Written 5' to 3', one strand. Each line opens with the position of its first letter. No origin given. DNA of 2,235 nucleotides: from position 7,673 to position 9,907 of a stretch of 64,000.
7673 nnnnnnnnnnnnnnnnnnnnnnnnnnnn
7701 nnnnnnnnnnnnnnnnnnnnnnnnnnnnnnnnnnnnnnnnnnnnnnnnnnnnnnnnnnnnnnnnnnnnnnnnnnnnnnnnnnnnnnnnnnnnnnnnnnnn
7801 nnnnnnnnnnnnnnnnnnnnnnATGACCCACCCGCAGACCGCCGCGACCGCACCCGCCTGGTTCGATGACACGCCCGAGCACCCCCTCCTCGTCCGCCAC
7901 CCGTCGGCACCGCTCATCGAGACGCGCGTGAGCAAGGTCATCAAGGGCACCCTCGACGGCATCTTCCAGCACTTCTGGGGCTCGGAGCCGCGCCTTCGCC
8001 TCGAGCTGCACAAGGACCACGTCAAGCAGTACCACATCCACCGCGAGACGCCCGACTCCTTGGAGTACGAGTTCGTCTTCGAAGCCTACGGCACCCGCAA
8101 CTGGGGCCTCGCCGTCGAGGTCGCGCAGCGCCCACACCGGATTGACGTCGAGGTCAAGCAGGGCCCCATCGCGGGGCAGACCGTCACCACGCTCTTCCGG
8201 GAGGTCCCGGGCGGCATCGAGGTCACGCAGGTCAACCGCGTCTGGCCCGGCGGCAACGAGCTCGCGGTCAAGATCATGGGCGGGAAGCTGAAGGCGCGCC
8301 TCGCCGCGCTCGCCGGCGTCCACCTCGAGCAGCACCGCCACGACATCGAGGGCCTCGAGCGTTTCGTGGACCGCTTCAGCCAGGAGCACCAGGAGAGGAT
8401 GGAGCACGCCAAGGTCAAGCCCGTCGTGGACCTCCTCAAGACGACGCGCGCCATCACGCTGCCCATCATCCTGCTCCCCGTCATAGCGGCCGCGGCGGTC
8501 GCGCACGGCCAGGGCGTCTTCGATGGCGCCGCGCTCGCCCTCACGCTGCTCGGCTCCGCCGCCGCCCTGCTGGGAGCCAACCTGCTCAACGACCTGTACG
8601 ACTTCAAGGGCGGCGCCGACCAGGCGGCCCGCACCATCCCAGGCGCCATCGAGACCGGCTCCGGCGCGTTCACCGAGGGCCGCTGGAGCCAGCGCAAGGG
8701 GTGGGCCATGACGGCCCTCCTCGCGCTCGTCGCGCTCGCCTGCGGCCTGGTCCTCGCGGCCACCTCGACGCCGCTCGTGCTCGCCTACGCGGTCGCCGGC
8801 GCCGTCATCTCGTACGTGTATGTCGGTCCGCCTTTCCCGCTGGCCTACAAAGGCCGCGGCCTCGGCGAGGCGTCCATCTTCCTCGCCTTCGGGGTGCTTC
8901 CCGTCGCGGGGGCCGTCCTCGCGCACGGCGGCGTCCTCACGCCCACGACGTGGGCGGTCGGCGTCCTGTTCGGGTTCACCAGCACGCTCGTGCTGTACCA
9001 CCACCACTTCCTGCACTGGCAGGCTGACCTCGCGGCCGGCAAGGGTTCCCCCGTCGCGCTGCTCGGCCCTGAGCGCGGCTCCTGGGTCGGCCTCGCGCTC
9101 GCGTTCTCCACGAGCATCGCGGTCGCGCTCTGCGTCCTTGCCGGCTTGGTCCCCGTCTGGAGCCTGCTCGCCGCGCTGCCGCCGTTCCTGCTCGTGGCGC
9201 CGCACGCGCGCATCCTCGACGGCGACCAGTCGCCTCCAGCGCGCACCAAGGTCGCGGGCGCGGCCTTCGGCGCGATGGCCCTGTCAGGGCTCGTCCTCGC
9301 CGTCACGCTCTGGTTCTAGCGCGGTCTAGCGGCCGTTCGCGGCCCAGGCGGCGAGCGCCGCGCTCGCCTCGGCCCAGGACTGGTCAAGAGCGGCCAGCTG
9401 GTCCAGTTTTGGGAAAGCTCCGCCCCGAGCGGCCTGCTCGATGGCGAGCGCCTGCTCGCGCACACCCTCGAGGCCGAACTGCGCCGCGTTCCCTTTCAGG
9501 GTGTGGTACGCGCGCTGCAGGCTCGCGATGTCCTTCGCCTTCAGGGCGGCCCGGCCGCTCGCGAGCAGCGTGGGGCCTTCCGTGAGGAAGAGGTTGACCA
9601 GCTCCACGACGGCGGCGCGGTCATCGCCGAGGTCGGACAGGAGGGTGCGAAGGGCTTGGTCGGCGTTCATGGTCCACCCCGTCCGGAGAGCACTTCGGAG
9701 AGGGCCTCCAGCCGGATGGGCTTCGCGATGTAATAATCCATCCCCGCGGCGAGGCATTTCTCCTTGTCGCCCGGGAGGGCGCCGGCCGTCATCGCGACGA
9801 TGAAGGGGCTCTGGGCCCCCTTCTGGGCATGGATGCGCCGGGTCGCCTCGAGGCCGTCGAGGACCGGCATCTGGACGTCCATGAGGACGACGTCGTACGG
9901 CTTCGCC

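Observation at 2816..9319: Translationally coupled four-gene isoprenoid module: two complementary-looking UbiA prenyltransferases, a polyprenyl synthase and an MMPL exporter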

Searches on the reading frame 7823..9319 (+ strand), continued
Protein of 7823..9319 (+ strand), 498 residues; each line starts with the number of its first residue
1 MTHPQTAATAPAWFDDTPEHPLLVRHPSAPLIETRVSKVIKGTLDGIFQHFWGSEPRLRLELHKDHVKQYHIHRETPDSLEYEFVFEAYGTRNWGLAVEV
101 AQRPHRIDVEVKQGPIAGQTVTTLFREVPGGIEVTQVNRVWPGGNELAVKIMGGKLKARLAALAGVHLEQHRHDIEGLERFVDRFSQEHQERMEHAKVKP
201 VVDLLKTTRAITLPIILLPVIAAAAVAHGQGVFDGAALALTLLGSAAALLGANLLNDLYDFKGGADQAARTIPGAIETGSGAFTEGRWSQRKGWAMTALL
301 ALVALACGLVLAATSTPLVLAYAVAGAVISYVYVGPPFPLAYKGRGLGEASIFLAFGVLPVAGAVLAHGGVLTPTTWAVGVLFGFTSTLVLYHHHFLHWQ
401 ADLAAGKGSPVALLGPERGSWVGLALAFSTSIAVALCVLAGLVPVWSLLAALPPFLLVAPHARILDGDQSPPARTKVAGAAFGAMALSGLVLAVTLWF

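Call 97: find_encoding_contigs(protein=P0253, flank=8000, max_places=1)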
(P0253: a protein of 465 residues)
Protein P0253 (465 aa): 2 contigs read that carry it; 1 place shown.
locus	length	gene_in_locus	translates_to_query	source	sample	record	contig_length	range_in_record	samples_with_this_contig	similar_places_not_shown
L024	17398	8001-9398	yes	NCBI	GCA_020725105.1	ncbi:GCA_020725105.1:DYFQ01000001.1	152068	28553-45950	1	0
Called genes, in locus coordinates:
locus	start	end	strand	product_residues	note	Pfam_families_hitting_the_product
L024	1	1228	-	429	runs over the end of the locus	PF07690:MFS_1, PF12832:MFS_1_like (weak), PF07690:MFS_1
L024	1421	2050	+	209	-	-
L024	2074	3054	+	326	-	PF20030:bpMoxR, PF05496:RuvB_N (weak), PF00004:AAA, PF07726:AAA_3, PF07728:AAA_5, PF17863:AAA_lid_2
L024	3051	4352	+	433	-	PF01882:DUF58 (faint)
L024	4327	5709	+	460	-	PF13559:DUF4129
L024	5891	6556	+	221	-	-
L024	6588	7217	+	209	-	PF01936:NYN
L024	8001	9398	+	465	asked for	PF01243:PNPOx_N, PF12900:Pyridox_ox_2 (weak), PF01040:UbiA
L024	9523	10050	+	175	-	PF07155:ECF-ribofla_trS, PF12822:ECF_trnsprt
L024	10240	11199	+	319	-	PF00676:E1_dh, PF00456:Transketolase_N, PF02775:TPP_enzyme_C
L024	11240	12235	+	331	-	PF02779:Transket_pyr, PF02780:Transketolase_C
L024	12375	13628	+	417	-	PF00781:DAGK_cat (faint), PF01513:NAD_kinase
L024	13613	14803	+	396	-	PF00364:Biotin_lipoyl, PF02817:E3_binding, PF00198:2-oxoacid_dh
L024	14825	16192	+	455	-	PF01134:GIDA (weak), PF07992:Pyr_redox_2, PF12831:FAD_oxidored, PF00070:Pyr_redox, PF02852:Pyr_redox_dim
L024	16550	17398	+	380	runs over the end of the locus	-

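Call 98: find_encoding_contigs(protein=P0235, flank=8000, max_places=2)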
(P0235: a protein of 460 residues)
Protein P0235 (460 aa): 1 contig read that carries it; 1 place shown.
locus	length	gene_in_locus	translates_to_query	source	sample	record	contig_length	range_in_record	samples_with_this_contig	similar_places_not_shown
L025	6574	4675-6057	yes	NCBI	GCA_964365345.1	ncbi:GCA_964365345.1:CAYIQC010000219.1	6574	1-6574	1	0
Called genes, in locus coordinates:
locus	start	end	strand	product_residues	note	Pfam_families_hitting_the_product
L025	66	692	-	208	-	-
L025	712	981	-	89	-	-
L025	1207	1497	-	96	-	PF05016:ParE_toxin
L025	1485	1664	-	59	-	-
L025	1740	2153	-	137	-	PF13646:HEAT_2 (weak)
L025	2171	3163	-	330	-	PF01207:Dus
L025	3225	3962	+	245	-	PF13620:CarboxypepD_reg (faint)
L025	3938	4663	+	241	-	PF00730:HhH-GPD, PF00633:HHH (faint)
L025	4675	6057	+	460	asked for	PF01040:UbiA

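Call 99: search_protein_families(library=ncbifam, proteins=[P0065, P0337, P0339, P0363], max_evalue=1e-20)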
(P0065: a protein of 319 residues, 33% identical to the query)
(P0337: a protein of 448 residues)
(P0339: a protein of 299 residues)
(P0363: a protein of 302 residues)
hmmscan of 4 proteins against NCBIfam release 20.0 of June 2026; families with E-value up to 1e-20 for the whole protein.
P0065 (319 aa): 1 family
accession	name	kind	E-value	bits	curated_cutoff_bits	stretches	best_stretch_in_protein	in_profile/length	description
TIGR02235.1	menA_cyano-plnt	equivalog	1.6e-114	382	225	1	17-308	1-284/285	2-carboxy-1,4-naphthoquinone phytyltransferase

P0337 (448 aa): 1 family
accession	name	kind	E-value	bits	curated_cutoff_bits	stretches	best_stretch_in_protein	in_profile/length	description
TIGR02235.1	menA_cyano-plnt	equivalog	9e-79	264.7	225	1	67-330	3-257/285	2-carboxy-1,4-naphthoquinone phytyltransferase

P0339 (299 aa): 9 families
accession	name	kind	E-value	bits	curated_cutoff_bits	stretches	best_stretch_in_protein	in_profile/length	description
NF004751.0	PRK06080.1-3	equivalog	2.3e-74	250.6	264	1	4-295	7-295/296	1,4-dihydroxy-2-naphthoate polyprenyltransferase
NF004750.0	PRK06080.1-2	equivalog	1.1e-46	159.6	346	1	6-267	5-273/301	1,4-dihydroxy-2-naphthoate polyprenyltransferase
NF004749.0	PRK06080.1-1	equivalog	2.2e-41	142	277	1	11-232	23-243/311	1,4-dihydroxy-2-naphthoate polyprenyltransferase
TIGR00751.1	menA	equivalog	3.2e-41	141.6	102.15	1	15-226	1-217/284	1,4-dihydroxy-2-naphthoate octaprenyltransferase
NF009926.0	PRK13387.1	equivalog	3.2e-32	111.9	316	1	8-292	4-306/317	1,4-dihydroxy-2-naphthoate polyprenyltransferase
NF004754.0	PRK06080.1-6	equivalog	4.6e-31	108.3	522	1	9-254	11-265/308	1,4-dihydroxy-2-naphthoate polyprenyltransferase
TIGR02235.1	menA_cyano-plnt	equivalog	5.2e-31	108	225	1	12-238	4-226/285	2-carboxy-1,4-naphthoquinone phytyltransferase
NF004753.0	PRK06080.1-5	equivalog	1.3e-28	100.1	555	1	6-243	10-250/312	1,4-dihydroxy-2-naphthoate polyprenyltransferase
NF004617.0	PRK05951.1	equivalog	1e-22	80.7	239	1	15-247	22-255/306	prenyltransferase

P0363 (302 aa): 9 families
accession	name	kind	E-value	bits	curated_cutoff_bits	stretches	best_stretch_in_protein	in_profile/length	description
NF004751.0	PRK06080.1-3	equivalog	2.9e-92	309.4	264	1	5-300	5-293/296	1,4-dihydroxy-2-naphthoate polyprenyltransferase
TIGR00751.1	menA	equivalog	5.2e-65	219.7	102.15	1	18-298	1-283/284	1,4-dihydroxy-2-naphthoate octaprenyltransferase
NF004750.0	PRK06080.1-2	equivalog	9.2e-63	212.3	346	1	10-299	6-297/301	1,4-dihydroxy-2-naphthoate polyprenyltransferase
NF004749.0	PRK06080.1-1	equivalog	1.8e-54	185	277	1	6-301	15-306/311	1,4-dihydroxy-2-naphthoate polyprenyltransferase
NF004754.0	PRK06080.1-6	equivalog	4.2e-47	161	522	1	10-297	9-298/308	1,4-dihydroxy-2-naphthoate polyprenyltransferase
NF004753.0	PRK06080.1-5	equivalog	6e-33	114.4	555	1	12-237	13-243/312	1,4-dihydroxy-2-naphthoate polyprenyltransferase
TIGR02235.1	menA_cyano-plnt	equivalog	1.5e-32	113.1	225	1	13-302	2-285/285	2-carboxy-1,4-naphthoquinone phytyltransferase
NF009926.0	PRK13387.1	equivalog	1.9e-31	109.4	316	1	15-258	8-272/317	1,4-dihydroxy-2-naphthoate polyprenyltransferase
NF004617.0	PRK05951.1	equivalog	4.5e-31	108.1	239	1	17-299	21-296/306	prenyltransferase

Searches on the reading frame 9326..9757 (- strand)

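Call 6: search_protein_families(library=pfam, proteins=[window:9326-9757:-], max_evalue=0.01)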
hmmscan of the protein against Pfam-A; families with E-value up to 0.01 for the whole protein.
window:9326-9757:- (143 aa): 1 family
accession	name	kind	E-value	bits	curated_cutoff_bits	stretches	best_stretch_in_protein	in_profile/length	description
PF01627.28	Hpt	-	1.4e-13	51.3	24.6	1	52-130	1-80/84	Hpt domain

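Call 7: search_protein_families(library=ncbifam, proteins=[window:9326-9757:-], max_evalue=0.01)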
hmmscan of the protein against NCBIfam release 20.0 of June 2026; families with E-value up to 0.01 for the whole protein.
window:9326-9757:- (143 aa): 4 families
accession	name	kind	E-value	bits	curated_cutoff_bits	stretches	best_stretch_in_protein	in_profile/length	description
TIGR02956.1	TMAO_torS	equivalog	5.3e-07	28.1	676.5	1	33-138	865-967/967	TMAO reductase system sensor histidine kinase/response regulator TorS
NF041948.1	Phrelay_LuxU_Vib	equivalog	9.1e-05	22.8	140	1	34-114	7-85/110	quorum-sensing phosphorelay protein LuxU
NF011874.0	PRK15347.1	equivalog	9.8e-05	20.6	852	1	69-127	854-910/921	two component system sensor kinase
NF008302.0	PRK11091.1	equivalog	0.0092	14.2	838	1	49-140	682-774/779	aerobic respiration two-component sensor histidine kinase ArcB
